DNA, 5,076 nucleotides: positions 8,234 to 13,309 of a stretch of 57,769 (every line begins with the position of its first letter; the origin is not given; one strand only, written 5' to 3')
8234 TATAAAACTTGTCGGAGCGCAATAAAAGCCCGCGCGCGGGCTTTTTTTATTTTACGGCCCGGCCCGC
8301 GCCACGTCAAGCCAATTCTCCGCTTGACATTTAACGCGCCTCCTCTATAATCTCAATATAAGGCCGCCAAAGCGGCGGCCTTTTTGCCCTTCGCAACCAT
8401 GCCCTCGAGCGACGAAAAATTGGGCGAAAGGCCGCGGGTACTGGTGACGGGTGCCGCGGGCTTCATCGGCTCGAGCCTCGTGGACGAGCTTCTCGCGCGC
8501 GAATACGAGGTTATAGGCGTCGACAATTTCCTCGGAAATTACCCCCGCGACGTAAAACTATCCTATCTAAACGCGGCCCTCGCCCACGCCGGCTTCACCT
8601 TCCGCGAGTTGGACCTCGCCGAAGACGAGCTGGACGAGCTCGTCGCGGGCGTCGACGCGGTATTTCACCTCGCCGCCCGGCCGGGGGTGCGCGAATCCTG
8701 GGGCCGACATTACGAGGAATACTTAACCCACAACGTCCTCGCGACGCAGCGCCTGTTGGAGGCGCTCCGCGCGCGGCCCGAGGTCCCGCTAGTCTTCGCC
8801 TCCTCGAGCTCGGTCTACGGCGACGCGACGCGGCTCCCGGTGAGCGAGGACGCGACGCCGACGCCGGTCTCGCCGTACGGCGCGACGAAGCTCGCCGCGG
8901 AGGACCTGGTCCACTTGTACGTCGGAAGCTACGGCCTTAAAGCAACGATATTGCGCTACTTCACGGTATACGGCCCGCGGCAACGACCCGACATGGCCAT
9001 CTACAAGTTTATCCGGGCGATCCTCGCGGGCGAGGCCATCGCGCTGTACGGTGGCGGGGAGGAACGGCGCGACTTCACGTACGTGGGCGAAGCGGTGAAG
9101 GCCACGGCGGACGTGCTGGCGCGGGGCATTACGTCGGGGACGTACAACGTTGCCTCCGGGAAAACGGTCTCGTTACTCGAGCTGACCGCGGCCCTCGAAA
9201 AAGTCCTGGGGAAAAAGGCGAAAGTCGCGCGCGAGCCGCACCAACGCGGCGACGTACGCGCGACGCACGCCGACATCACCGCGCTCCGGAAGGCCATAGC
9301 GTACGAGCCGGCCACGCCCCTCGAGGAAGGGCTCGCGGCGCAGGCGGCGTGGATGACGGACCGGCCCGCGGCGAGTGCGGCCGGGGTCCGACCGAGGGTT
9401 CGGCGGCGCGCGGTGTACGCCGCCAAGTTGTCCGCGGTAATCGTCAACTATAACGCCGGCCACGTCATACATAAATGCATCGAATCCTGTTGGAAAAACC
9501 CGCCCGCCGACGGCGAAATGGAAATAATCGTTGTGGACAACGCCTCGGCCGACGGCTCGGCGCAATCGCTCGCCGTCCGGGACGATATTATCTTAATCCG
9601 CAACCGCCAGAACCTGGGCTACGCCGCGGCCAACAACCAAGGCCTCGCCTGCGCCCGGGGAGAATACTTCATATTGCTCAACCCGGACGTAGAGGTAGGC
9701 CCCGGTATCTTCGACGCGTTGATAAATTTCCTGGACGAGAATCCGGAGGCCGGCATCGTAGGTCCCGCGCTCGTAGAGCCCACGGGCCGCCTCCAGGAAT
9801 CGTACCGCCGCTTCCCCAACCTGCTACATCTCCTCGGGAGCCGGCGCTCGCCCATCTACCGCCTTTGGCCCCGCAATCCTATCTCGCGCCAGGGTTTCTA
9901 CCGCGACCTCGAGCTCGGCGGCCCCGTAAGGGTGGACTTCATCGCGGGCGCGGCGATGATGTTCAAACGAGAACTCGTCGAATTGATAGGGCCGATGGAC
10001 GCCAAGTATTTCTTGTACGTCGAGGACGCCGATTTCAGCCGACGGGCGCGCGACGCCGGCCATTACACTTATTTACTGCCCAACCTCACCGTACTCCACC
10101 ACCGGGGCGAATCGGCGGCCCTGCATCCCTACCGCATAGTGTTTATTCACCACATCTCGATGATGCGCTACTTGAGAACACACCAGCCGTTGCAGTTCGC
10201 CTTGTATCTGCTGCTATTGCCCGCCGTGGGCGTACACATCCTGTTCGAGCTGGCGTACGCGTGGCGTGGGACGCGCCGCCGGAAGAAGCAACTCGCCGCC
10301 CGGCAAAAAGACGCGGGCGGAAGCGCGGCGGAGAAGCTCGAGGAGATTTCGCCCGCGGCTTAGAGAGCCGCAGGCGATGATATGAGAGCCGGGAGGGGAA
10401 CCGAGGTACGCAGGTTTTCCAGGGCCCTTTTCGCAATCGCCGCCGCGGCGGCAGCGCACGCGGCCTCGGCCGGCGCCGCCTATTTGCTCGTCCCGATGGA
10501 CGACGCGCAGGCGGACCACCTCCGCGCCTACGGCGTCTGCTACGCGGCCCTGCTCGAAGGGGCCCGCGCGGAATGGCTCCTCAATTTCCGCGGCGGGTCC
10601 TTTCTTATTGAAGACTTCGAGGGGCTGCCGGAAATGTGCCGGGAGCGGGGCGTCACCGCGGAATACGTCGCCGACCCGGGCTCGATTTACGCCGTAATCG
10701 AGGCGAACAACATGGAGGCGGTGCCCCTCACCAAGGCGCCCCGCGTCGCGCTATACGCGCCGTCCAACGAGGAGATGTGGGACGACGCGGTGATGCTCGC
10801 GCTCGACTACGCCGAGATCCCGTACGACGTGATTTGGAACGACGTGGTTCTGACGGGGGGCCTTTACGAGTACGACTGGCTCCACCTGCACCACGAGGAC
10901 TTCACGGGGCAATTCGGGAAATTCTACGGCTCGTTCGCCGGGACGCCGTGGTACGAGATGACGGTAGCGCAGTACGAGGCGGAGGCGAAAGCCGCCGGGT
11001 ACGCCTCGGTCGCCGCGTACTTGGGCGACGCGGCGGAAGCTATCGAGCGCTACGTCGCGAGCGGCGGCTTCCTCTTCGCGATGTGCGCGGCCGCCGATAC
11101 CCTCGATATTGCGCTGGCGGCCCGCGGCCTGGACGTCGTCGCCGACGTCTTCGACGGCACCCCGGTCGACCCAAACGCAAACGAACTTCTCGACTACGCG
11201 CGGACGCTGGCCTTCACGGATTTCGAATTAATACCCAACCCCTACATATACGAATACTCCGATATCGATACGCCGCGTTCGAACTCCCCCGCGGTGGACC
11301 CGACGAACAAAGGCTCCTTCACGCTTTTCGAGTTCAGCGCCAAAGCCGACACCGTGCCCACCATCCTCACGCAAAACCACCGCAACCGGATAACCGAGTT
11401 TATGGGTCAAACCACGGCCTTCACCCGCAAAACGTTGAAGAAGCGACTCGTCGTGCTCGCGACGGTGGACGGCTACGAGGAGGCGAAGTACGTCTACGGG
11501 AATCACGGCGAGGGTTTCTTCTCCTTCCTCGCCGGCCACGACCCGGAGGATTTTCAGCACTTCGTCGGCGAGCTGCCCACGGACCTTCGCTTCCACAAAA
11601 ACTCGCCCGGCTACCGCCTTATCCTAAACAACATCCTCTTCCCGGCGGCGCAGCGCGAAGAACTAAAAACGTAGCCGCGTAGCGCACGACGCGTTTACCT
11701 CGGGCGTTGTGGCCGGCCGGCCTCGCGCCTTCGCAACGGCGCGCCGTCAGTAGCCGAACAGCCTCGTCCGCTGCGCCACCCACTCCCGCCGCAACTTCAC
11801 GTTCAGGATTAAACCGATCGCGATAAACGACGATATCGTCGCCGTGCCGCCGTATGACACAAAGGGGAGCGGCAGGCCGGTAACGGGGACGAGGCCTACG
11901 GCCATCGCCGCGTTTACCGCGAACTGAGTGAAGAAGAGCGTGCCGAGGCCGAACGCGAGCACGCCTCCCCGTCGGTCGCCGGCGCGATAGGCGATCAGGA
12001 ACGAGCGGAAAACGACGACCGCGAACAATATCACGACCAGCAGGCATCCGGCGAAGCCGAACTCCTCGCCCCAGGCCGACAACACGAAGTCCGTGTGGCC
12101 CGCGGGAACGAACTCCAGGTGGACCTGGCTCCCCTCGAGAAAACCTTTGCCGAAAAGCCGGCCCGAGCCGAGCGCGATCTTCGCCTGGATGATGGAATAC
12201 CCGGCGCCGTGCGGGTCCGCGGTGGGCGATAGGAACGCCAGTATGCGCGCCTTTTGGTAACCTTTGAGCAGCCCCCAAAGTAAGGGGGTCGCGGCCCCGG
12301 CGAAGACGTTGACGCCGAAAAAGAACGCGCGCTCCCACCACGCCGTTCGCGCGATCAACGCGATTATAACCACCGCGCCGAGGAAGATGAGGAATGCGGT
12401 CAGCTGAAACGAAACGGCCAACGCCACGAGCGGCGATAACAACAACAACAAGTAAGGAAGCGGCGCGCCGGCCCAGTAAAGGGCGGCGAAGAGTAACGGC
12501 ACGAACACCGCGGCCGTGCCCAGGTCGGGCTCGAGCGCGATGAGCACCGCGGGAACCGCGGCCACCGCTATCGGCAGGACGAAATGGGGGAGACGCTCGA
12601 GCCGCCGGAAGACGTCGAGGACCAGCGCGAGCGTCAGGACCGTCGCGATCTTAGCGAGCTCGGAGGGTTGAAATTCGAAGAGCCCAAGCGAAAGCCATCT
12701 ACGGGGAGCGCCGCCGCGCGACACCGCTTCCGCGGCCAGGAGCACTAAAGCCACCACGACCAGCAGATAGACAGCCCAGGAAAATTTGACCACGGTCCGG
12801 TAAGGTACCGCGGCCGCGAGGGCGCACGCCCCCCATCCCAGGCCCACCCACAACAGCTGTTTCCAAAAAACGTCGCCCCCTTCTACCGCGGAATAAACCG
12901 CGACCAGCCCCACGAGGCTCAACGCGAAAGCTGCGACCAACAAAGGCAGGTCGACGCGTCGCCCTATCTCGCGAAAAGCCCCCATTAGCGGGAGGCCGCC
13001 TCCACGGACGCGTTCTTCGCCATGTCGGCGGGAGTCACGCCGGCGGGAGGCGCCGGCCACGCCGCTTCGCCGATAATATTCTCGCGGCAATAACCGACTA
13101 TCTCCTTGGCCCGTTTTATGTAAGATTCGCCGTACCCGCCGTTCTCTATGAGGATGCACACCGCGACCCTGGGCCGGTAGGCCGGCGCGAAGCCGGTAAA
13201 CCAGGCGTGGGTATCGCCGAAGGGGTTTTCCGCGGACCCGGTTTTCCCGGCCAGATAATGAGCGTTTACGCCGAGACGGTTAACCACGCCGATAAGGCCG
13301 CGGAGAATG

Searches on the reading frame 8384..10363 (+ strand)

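Call 59: search_protein_families(library=pfam, proteins=[window:8384-10363:+], max_evalue=0.00001)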
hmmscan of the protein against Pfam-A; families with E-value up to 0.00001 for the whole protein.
window:8384-10363:+ (659 aa): 9 families
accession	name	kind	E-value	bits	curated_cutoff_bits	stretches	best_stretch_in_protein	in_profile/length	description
PF01370.27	Epimerase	-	4.8e-58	196.8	20.9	1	19-257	1-240/240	NAD dependent epimerase/dehydratase family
PF16363.11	GDP_Man_Dehyd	-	1.3e-51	176.4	27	1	20-318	1-330/332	GDP-mannose 4,6 dehydratase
PF00535.33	Glycos_transf_2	-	1.5e-23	84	23.3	1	350-499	1-132/168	Glycosyl transferase family 2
PF01073.25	3Beta_HSD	-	8.9e-16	58.2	22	1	20-246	1-228/280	3-beta hydroxysteroid dehydrogenase/isomerase family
PF07993.18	NAD_binding_4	-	2.9e-15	56.6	20.1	1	74-200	73-212/258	Male sterility protein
PF04321.23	RmlD_sub_bind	-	2e-14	53.8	27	1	18-281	2-238/287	RmlD substrate binding domain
PF13641.12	Glyco_tranf_2_3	-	7.5e-10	39.7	27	1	349-577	3-216/230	Glycosyltransferase like family 2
PF02719.21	Polysacc_synt_2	-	3.2e-07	30.3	20.2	1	19-281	1-253/293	Polysaccharide biosynthesis protein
PF13460.12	NAD_binding_10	-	6.1e-07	29.9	27.2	1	23-192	1-143/184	NAD(P)H-binding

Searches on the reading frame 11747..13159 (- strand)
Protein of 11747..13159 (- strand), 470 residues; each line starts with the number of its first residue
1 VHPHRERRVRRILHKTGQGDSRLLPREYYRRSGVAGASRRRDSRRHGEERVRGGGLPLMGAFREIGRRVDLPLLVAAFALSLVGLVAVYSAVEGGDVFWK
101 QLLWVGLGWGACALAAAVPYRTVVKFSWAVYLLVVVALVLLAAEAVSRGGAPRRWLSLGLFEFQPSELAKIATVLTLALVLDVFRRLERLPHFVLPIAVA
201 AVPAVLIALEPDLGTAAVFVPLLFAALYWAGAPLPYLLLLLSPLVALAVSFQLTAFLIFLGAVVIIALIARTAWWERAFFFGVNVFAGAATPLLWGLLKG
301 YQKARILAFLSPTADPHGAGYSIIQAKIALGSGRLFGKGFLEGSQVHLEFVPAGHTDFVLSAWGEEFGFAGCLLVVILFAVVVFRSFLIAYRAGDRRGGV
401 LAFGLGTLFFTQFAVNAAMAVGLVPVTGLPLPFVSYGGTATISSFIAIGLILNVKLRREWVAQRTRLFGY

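Call 59: search_protein_families(library=pfam, proteins=[window:11747-13159:-], max_evalue=0.00001)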
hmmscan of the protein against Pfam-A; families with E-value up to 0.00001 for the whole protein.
window:11747-13159:- (470 aa): 1 family
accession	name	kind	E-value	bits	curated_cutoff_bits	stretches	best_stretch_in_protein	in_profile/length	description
PF01098.24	FTSW_RODA_SPOVE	-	3.3e-81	273.5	26.4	2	254-456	155-352/356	Cell cycle protein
